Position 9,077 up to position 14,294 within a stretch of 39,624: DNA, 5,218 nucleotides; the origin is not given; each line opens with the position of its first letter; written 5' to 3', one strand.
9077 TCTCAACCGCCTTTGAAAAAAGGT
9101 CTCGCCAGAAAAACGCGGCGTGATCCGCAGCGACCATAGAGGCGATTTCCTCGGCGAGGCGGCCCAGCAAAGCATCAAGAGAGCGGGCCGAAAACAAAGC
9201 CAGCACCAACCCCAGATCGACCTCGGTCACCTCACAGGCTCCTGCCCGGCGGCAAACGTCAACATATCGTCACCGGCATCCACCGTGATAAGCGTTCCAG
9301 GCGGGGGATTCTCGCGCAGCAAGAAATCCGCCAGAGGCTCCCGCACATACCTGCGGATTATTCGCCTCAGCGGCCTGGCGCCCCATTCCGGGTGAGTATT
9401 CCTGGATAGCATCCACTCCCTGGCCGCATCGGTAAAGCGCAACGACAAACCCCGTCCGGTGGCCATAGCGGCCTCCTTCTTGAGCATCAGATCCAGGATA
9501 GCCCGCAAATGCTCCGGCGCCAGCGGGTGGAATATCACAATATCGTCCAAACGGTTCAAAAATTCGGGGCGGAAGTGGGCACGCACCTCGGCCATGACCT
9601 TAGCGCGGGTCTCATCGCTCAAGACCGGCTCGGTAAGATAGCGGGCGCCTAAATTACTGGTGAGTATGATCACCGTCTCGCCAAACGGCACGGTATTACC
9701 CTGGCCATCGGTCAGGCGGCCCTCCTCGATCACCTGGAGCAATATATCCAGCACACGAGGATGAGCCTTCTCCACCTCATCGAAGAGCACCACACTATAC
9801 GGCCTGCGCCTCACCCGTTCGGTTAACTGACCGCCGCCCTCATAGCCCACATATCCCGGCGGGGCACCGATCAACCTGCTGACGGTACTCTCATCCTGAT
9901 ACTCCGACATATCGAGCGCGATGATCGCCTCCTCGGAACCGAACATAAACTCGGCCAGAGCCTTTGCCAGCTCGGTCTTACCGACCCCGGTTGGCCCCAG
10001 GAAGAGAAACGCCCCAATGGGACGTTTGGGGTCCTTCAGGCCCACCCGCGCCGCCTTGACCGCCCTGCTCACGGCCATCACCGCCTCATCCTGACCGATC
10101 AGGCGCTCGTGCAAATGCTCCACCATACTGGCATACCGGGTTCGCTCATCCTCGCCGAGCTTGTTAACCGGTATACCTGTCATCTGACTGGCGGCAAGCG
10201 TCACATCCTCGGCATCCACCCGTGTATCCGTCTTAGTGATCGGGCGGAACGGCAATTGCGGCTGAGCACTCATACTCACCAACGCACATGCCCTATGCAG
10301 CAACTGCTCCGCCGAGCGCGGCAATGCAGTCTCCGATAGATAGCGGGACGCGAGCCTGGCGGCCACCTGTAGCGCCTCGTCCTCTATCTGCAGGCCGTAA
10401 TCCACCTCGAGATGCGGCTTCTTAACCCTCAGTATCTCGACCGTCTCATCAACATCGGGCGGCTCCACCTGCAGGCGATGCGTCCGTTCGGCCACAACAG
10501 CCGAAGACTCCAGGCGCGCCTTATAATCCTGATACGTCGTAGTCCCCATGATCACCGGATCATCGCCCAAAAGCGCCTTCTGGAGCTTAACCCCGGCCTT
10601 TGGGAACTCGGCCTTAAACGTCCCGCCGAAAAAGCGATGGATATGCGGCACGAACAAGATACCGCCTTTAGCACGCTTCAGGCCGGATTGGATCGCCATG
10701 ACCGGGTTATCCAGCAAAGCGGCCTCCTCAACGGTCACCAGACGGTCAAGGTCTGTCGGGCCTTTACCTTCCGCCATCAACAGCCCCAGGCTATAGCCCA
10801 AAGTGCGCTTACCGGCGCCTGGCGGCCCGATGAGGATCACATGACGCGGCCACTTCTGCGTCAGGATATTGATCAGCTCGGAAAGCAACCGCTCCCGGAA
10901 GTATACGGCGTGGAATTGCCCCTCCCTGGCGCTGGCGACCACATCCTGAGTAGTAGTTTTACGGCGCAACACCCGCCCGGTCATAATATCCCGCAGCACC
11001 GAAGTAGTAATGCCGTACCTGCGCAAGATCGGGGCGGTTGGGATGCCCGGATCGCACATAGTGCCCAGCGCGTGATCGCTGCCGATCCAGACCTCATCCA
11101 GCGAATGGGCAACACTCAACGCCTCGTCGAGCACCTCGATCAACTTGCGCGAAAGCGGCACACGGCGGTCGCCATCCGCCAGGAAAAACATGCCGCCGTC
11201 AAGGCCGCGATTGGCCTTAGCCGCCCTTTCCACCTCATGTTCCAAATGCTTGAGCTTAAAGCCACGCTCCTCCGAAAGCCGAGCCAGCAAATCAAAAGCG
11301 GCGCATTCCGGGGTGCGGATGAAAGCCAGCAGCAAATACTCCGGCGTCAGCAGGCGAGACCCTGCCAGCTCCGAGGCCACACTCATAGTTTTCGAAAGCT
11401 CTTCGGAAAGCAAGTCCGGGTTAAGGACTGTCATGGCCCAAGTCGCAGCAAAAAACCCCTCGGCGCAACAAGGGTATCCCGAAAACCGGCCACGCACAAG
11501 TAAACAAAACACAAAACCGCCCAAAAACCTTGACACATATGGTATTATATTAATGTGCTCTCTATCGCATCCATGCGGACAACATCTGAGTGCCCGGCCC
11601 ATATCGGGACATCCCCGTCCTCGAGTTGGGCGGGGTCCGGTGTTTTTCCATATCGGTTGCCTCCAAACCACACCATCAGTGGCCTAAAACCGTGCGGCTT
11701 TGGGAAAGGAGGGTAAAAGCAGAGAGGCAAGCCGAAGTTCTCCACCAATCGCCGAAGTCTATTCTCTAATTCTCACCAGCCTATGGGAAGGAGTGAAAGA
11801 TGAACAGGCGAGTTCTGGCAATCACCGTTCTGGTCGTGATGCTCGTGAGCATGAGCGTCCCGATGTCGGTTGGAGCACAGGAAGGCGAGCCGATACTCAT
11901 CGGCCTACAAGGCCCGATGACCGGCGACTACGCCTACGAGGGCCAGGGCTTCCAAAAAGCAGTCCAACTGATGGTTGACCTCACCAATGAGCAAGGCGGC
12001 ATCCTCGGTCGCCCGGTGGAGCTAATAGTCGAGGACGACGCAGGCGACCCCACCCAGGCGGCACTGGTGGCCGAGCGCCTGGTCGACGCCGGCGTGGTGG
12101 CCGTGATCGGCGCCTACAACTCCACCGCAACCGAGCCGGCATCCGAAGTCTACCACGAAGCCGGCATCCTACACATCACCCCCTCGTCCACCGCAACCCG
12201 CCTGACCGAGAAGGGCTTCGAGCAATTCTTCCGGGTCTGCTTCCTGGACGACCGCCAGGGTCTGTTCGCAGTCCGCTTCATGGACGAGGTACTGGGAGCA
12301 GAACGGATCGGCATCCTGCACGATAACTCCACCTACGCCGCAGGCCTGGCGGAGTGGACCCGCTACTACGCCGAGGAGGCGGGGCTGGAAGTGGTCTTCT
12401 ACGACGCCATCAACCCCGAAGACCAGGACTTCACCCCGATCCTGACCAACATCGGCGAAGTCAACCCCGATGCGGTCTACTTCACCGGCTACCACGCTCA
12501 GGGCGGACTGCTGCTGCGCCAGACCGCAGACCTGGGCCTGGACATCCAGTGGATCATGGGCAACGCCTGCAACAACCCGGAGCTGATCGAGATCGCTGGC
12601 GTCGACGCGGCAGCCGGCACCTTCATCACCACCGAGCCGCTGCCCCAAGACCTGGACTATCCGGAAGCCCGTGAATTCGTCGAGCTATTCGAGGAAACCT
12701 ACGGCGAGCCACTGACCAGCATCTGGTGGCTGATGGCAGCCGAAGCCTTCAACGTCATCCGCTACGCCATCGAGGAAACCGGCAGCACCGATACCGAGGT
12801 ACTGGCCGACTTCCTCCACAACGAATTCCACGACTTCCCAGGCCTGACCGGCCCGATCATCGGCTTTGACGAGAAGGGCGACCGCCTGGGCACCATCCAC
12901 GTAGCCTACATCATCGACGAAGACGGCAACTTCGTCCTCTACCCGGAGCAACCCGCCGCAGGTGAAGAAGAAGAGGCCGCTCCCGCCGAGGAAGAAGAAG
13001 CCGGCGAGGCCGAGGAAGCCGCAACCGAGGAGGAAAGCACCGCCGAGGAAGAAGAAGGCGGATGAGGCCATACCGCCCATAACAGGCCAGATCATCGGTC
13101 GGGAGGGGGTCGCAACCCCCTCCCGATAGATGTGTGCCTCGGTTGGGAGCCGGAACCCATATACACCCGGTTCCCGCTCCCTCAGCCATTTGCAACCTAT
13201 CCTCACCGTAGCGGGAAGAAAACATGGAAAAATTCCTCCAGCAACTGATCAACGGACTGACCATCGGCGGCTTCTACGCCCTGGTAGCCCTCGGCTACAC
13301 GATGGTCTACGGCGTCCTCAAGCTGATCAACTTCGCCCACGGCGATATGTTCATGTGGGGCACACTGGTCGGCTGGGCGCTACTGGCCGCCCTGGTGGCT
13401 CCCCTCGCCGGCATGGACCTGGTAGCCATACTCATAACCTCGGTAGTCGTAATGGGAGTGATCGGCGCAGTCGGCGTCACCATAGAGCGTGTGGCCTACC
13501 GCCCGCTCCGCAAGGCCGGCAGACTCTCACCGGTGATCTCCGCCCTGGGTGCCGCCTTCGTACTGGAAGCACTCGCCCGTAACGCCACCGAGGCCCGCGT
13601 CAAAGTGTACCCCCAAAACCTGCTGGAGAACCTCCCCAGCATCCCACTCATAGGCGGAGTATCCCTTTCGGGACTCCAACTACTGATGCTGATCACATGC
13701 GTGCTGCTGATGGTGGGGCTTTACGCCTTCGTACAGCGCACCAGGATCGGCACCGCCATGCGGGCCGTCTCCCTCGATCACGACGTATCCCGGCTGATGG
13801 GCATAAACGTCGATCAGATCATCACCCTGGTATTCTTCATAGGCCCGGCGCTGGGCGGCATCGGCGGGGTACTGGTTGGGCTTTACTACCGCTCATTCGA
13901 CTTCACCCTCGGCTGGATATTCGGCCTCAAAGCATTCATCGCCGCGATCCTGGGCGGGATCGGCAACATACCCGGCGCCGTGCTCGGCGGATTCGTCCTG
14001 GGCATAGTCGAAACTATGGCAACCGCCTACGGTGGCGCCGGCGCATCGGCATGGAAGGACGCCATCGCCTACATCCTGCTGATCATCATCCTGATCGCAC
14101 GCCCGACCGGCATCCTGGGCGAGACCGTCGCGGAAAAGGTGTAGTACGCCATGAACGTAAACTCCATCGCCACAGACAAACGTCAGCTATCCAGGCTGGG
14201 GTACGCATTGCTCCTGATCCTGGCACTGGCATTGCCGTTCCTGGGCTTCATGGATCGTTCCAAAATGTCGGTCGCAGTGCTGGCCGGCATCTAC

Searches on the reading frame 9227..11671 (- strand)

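Call 32: search_protein_families(library=pfam, proteins=[window:9227-11671:-], max_evalue=0.0001)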
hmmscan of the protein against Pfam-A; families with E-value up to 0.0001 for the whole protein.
window:9227-11671:- (814 aa): 10 families
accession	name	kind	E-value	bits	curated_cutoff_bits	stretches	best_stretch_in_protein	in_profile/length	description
PF07724.20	AAA_2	-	1.8e-61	207.4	27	1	550-711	1-166/166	AAA domain (Cdc48 subfamily)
PF10431.15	ClpB_D2-small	-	7.7e-18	64.8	21.9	1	717-796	1-80/81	C-terminal, D2-small domain, of ClpB protein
PF07728.20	AAA_5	-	1.7e-13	51.2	22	1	555-674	2-123/139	AAA domain (dynein-related subfamily)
PF17871.7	AAA_lid_9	-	1.4e-12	47.9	22.8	1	407-471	2-66/104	AAA lid domain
PF00004.35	AAA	-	4.2e-09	37.4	21.2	1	556-684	2-119/131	ATPase family associated with various cellular activities (AAA)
PF05496.18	RuvB_N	-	1.4e-06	28.6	27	0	522-576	7-57/159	Holliday junction DNA helicase RuvB P-loop domain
PF20720.3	nSTAND3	-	4.4e-06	26.9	27.2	0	257-302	1-45/155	Novel STAND NTPase 3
PF00158.32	Sigma54_activat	-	4.8e-06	26.8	20.2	1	554-655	24-124/168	Sigma-54 interaction domain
PF01695.23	IstB_IS21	-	4.9e-05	23.4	24.1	0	556-573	96-113/238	IstB-like ATP binding protein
PF13191.12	AAA_16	-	5.5e-05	24.2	32.6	0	256-291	2-40/167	AAA ATPase domain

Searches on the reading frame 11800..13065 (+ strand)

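Call 32: search_protein_families(library=pfam, proteins=[window:11800-13065:+], max_evalue=0.0001)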
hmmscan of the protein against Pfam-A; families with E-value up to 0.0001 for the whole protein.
window:11800-13065:+ (421 aa): 3 families
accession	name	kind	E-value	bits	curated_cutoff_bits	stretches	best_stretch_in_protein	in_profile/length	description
PF13458.12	Peripla_BP_6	-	1.9e-60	205.8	31.7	1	31-360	1-327/343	Periplasmic binding protein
PF01094.35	ANF_receptor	-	1.8e-22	80.3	25.4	1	53-368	4-347/353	Receptor family ligand binding region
PF13433.12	Peripla_BP_5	-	9e-21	74.8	27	1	40-361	9-325/363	Periplasmic binding protein domain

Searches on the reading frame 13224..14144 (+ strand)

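Call 32: search_protein_families(library=pfam, proteins=[window:13224-14144:+], max_evalue=0.0001)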
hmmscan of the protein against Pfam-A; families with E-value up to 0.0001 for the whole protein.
window:13224-14144:+ (306 aa): 1 family
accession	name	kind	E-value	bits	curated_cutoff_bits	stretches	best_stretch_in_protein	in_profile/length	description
PF02653.21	BPD_transp_2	-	1.1e-39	136.7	26.8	1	8-290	2-269/269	Branched-chain amino acid transport system / permease component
